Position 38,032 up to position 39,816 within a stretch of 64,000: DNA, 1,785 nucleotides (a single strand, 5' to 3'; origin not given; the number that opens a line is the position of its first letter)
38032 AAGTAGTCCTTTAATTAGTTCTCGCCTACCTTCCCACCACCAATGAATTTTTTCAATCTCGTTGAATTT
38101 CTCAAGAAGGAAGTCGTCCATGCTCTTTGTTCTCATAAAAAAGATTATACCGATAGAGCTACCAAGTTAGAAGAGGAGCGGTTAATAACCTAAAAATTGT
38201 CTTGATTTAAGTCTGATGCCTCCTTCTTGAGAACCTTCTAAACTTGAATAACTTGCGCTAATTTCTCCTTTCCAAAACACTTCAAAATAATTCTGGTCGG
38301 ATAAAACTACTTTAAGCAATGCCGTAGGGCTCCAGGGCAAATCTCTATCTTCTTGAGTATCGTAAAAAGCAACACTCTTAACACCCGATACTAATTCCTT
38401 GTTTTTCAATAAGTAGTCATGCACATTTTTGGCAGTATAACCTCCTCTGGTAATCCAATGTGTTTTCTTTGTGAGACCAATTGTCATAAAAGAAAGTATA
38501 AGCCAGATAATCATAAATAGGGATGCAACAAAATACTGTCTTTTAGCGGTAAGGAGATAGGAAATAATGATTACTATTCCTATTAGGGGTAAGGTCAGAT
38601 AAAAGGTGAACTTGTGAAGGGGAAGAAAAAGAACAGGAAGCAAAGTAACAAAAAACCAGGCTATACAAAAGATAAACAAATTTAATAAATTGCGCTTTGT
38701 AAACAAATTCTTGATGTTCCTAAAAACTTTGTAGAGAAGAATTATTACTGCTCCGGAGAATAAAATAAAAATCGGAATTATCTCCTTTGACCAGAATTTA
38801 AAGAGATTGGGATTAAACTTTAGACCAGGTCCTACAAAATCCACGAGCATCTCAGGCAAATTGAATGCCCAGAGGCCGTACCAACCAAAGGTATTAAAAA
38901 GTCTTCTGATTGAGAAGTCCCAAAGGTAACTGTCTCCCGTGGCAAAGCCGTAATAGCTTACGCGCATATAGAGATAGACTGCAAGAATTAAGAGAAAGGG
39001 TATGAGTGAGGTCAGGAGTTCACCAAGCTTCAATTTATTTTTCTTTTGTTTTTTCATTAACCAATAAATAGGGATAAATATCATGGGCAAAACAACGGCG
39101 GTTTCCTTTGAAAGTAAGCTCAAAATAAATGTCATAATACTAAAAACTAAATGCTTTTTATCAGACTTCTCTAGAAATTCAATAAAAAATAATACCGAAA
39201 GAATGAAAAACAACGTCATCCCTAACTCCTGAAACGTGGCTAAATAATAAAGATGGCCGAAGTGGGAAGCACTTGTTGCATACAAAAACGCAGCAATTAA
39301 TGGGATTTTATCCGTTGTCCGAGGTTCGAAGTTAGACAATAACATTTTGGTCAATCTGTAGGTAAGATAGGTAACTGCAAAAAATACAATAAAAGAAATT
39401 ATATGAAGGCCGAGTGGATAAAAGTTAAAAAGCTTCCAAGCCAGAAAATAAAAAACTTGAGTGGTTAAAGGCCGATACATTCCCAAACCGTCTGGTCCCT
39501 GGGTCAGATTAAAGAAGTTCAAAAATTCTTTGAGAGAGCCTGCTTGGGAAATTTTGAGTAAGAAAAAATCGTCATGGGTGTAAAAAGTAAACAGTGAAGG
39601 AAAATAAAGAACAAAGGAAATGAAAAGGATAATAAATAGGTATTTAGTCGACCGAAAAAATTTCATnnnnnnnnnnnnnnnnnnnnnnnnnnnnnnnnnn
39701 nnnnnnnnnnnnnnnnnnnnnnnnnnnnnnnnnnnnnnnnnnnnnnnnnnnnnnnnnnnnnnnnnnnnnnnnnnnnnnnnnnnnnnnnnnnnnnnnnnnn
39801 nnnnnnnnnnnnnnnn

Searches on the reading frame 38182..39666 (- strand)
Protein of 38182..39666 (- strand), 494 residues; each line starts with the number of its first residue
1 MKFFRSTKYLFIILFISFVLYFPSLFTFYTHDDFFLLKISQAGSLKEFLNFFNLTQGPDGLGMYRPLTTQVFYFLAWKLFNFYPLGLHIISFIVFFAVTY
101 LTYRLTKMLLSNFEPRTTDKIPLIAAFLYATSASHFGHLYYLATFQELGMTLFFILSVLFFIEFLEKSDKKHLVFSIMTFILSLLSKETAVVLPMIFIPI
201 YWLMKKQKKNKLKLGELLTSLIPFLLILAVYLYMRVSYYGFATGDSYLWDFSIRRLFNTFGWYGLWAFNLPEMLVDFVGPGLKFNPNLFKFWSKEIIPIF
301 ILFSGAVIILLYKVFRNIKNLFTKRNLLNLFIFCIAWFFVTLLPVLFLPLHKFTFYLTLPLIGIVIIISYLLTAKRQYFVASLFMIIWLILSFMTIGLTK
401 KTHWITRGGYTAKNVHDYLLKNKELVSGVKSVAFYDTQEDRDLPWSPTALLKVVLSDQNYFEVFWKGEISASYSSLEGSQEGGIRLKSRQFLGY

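Call 12: find_encoding_contigs(protein=window:38182-39666:-, flank=10000, max_places=1)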
Protein window:38182-39666:- (494 aa): 24 contigs read that carry it; 1 place shown.
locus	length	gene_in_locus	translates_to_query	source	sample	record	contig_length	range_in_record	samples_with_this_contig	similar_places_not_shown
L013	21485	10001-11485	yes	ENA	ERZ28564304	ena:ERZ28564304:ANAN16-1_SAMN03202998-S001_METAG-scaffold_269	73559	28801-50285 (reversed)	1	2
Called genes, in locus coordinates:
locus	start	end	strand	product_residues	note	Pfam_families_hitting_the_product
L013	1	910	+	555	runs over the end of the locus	PF13231:PMT_2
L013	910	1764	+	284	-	PF00892:EamA, PF10639:TMEM234 (faint), PF00892:EamA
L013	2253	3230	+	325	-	-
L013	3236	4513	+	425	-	PF00070:Pyr_redox (faint), PF01266:DAO, PF01593:Amino_oxidase, PF07992:Pyr_redox_2 (faint), PF13450:NAD_binding_8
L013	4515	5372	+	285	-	PF00535:Glycos_transf_2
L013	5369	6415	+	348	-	PF13579:Glyco_trans_4_4, PF13439:Glyco_transf_4, PF20706:GT4-conflict (weak), PF00534:Glycos_transf_1, PF13692:Glyco_trans_1_4, PF13524:Glyco_trans_1_2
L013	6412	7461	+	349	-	-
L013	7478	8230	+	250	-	PF00535:Glycos_transf_2, PF13641:Glyco_tranf_2_3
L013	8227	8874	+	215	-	PF00535:Glycos_transf_2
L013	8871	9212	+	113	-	PF10066:DUF2304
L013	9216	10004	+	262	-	PF00535:Glycos_transf_2, PF13641:Glyco_tranf_2_3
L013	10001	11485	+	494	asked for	PF13231:PMT_2 (weak)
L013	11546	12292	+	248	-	PF01209:Ubie_methyltran, PF05175:MTS (weak), PF13489:Methyltransf_23, PF05219:DREV (weak), PF08241:Methyltransf_11, PF08242:Methyltransf_12, PF13649:Methyltransf_25, PF13847:Methyltransf_31, +1 more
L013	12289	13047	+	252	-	PF01209:Ubie_methyltran, PF13489:Methyltransf_23, PF02390:Methyltransf_4 (weak), PF13847:Methyltransf_31, PF08241:Methyltransf_11, PF08242:Methyltransf_12, PF13649:Methyltransf_25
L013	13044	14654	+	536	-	-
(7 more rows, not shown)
